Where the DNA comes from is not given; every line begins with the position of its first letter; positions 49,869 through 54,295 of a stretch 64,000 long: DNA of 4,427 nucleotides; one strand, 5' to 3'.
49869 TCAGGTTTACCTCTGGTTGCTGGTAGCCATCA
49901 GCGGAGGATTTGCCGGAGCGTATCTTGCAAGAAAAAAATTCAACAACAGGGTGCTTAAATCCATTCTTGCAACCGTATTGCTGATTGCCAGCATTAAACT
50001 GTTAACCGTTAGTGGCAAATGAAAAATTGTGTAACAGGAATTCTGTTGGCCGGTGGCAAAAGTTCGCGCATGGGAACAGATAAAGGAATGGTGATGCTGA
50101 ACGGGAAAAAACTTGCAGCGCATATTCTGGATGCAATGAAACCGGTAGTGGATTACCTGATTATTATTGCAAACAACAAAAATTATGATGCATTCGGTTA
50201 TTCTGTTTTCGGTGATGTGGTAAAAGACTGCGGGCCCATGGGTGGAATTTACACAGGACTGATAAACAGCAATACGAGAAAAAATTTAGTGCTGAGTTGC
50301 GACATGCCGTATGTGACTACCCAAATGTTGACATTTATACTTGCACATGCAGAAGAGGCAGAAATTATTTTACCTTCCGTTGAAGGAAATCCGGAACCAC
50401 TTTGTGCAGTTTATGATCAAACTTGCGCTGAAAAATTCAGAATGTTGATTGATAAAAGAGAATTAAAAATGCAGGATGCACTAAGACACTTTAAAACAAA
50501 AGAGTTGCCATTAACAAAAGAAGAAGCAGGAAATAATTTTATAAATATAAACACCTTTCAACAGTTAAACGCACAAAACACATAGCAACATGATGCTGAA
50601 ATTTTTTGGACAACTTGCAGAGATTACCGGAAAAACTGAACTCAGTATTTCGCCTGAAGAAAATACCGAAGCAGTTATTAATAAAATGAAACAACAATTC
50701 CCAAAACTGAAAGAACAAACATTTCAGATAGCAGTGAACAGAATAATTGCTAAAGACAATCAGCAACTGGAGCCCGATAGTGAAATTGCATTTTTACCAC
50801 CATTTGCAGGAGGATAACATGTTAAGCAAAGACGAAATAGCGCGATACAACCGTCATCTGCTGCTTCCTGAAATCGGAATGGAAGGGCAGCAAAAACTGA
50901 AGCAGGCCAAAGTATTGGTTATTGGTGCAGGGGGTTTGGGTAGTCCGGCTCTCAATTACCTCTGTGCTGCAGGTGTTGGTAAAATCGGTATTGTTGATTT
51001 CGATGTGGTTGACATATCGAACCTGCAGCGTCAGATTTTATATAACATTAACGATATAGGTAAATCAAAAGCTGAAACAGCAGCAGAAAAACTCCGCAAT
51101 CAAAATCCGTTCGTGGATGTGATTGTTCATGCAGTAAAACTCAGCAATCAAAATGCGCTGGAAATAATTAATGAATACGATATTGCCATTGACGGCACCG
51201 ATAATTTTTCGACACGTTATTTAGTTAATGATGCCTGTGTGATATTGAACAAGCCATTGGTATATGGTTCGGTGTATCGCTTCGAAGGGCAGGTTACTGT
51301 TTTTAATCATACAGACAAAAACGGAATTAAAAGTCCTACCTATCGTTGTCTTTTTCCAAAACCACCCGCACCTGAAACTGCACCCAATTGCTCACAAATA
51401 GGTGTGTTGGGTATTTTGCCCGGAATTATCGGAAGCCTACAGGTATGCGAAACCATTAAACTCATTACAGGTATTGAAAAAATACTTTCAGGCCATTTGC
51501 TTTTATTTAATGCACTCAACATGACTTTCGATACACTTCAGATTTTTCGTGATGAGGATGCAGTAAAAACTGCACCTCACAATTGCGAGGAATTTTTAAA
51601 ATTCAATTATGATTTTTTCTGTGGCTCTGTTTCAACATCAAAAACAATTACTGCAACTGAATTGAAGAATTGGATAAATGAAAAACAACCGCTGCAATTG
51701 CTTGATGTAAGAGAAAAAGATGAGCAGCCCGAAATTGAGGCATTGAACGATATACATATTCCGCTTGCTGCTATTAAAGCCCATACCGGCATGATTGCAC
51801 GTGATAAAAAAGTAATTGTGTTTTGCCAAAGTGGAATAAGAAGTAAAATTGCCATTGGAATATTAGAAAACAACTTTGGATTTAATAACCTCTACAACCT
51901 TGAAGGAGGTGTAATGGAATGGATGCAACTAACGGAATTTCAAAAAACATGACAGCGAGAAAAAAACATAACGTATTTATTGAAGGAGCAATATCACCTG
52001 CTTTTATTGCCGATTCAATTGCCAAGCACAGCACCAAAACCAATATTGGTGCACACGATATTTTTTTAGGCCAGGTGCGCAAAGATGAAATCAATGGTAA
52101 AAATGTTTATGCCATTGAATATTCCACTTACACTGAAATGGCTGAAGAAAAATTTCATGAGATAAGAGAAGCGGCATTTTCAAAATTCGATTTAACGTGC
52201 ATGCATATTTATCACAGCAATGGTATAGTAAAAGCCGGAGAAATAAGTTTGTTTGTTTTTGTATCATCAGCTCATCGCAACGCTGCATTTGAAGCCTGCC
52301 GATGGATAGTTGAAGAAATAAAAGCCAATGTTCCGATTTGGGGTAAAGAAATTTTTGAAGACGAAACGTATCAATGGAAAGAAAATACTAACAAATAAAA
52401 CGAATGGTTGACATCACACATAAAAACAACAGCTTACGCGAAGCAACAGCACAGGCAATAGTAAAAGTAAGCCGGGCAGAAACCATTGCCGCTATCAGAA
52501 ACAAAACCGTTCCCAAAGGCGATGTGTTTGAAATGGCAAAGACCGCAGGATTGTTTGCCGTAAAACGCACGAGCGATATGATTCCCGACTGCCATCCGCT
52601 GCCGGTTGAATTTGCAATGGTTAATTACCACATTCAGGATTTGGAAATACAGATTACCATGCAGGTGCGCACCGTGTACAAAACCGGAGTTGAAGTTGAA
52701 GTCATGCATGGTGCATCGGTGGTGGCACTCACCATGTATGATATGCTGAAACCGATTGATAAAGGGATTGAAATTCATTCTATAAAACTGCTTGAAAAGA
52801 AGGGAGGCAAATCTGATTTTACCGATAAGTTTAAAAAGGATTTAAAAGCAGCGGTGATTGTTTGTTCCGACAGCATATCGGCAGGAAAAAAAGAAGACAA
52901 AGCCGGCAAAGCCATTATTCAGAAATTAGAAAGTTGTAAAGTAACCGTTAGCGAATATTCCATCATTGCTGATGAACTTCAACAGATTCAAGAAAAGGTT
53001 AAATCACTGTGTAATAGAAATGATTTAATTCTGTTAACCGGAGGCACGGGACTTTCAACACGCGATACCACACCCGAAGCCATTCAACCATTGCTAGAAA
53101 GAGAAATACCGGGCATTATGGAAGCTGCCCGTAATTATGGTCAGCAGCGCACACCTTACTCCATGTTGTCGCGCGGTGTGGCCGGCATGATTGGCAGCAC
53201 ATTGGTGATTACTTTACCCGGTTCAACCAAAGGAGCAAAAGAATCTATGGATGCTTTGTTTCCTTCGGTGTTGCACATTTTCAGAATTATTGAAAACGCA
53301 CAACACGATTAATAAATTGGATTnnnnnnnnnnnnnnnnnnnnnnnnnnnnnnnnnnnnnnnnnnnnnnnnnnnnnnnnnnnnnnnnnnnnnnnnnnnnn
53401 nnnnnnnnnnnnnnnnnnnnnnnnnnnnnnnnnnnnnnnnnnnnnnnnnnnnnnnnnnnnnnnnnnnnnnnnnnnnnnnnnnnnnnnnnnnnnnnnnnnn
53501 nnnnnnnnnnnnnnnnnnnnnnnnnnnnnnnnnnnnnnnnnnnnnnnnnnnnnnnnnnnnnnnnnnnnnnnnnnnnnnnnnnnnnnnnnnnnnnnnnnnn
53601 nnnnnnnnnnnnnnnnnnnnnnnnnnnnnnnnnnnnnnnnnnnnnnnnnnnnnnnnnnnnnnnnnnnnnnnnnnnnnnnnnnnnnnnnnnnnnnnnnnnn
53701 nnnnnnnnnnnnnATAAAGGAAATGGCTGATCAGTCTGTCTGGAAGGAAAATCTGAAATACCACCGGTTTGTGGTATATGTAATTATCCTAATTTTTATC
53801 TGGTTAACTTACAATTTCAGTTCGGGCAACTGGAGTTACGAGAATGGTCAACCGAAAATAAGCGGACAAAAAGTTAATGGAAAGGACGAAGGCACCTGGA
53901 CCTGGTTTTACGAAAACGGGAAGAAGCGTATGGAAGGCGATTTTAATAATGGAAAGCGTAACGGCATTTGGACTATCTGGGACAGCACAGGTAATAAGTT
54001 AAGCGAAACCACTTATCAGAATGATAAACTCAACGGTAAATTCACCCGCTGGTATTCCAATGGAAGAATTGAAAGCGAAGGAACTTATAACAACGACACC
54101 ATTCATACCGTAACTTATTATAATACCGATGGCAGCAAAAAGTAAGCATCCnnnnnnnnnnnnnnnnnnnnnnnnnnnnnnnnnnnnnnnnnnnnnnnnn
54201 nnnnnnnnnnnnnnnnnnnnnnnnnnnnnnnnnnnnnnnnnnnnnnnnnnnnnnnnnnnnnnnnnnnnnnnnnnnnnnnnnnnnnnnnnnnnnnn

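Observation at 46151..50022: TonB-dependent receptor + SUOX-fold lipoprotein + ModE-type regulator + TauE/DUF81 permease leading a Moco operon: candidate non-ModABC molybdenum acquisition system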

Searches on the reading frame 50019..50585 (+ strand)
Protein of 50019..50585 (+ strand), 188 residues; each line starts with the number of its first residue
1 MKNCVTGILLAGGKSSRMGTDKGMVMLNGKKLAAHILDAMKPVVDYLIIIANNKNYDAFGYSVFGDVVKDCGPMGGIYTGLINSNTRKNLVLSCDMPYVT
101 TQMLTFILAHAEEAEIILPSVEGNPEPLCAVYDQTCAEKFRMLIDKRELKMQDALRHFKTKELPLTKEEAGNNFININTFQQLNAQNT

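Call 3: search_protein_families(library=pfam, proteins=[window:50019-50585:+], max_evalue=0.01)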
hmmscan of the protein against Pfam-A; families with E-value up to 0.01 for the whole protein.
window:50019-50585:+ (188 aa): 1 family
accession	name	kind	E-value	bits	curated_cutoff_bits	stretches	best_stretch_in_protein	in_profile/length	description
PF12804.13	NTP_transf_3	-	1.9e-32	113.1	27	1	7-149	1-150/160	MobA-like NTP transferase domain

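Call 4: search_protein_families(library=ncbifam, proteins=[window:50019-50585:+], max_evalue=0.01)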
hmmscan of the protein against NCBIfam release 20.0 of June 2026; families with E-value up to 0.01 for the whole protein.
window:50019-50585:+ (188 aa): 20 families
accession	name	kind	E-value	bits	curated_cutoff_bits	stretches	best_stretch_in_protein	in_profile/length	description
NF011056.0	PRK14489.1-1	equivalog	1e-37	130.1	379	1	5-184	6-190/363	bifunctional molybdenum cofactor guanylyltransferase MobA/molybdopterin-guanine dinucleotide biosynthesis adaptor protein MobB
NF001457.0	PRK00317.1-3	equivalog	1.1e-35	123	164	1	6-184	3-191/200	molybdenum cofactor guanylyltransferase MobA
TIGR02665.1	molyb_mobA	equivalog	6.1e-34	117.7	151.85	1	6-183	2-185/186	molybdenum cofactor guanylyltransferase MobA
NF002741.0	PRK02726.1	equivalog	2.5e-23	82.8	179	1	2-186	5-194/200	molybdenum cofactor guanylyltransferase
NF001837.0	PRK00560.1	equivalog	6e-20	71.8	182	1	3-182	7-183/196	molybdenum cofactor guanylyltransferase MobA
NF011059.0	PRK14490.1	equivalog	6.3e-19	68.3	354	1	3-183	179-362/374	bifunctional molybdenum cofactor guanylyltransferase MobA/molybdopterin-guanine dinucleotide biosynthesis adaptor protein MobB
NF011070.0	PRK14500.1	equivalog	1.3e-18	67.4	606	1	5-141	167-309/358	putative bifunctional molybdopterin-guanine dinucleotide biosynthesis protein MoaC/MobA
NF001855.0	PRK00576.1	equivalog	4.6e-17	62.3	205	1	5-186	7-192/197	molybdenum cofactor guanylyltransferase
NF011057.0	PRK14489.1-2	subfamily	3.2e-12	46.4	541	1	5-184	7-192/363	bifunctional molybdenum cofactor guanylyltransferase MobA/molybdopterin-guanine dinucleotide biosynthesis adaptor protein MobB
TIGR03310.1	matur_MocA_YgfJ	equivalog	4.5e-12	46.3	186.45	1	7-126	2-132/188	molybdenum cofactor cytidylyltransferase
NF011058.0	PRK14489.1-3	exception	3.8e-08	32.3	820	1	3-179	7-194/382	molybdenum cofactor guanylyltransferase MobA, DUF3305 domain-containing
NF010936.0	PRK14356.1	equivalog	3.7e-06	26.1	666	1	6-122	7-134/456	bifunctional UDP-N-acetylglucosamine diphosphorylase/glucosamine-1-phosphate N-acetyltransferase GlmU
TIGR03202.1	pucB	equivalog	1e-05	25.3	235.05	1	6-54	2-51/192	xanthine dehydrogenase accessory protein PucB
NF045665.1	NTPtran_DVU1551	equivalog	0.00021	20.4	315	1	6-124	2-131/359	DVU_1551 family NTP transferase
NF010939.0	PRK14359.1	equivalog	0.00023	19.9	592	1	8-114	6-121/430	bifunctional UDP-N-acetylglucosamine diphosphorylase/glucosamine-1-phosphate N-acetyltransferase GlmU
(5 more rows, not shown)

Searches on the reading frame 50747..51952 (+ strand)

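Call 7: search_protein_families(library=pfam, proteins=[window:50747-51952:+], max_evalue=0.001)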
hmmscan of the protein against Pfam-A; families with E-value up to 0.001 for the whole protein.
window:50747-51952:+ (401 aa): 4 families
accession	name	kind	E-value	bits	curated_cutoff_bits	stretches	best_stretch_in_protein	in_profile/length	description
PF00899.27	ThiF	-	2.5e-81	272.8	28.1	1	34-267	1-230/238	ThiF family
PF00581.25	Rhodanese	-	1.1e-11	45.5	22.2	1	302-394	1-101/102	Rhodanese-like domain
PF01488.26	Shikimate_DH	-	7.6e-05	23.2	24.3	1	49-97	8-56/138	Shikimate / quinate 5-dehydrogenase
PF01262.27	AlaDh_PNT_C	-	0.0007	19.5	23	0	50-145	25-115/214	Alanine dehydrogenase/PNT, C-terminal domain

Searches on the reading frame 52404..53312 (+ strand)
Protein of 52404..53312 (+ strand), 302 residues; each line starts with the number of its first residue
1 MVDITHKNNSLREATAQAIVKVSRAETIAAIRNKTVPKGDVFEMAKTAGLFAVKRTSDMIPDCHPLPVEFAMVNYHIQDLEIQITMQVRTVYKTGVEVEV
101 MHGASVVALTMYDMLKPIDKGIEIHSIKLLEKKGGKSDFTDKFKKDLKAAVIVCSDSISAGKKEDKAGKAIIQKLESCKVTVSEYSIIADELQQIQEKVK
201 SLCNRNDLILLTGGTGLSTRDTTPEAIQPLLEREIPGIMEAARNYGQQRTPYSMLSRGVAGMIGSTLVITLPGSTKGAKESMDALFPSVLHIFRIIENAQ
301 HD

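Call 7: search_protein_families(library=pfam, proteins=[window:52404-53312:+], max_evalue=0.001)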
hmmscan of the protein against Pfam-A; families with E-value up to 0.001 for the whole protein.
window:52404-53312:+ (302 aa): 2 families
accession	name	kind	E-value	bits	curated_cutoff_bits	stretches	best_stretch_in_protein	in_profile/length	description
PF01967.27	MoaC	-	4.5e-45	153.4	27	1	1-135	1-136/136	MoaC family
PF00994.29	MoCF_biosynth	-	1.8e-30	106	26.6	1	150-289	1-142/144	Probable molybdopterin binding domain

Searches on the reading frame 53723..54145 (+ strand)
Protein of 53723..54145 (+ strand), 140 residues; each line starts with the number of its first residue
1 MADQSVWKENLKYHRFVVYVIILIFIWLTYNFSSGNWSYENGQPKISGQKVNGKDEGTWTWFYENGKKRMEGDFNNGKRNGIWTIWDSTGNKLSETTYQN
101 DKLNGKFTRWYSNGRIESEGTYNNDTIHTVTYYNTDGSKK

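Call 7: search_protein_families(library=pfam, proteins=[window:53723-54145:+], max_evalue=0.001)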
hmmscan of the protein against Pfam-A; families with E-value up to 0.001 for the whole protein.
window:53723-54145:+ (140 aa): 1 family
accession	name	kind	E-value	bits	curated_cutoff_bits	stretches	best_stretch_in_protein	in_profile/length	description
PF07661.19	MORN_2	-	1.3e-14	53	29.6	1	56-76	2-22/22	MORN repeat variant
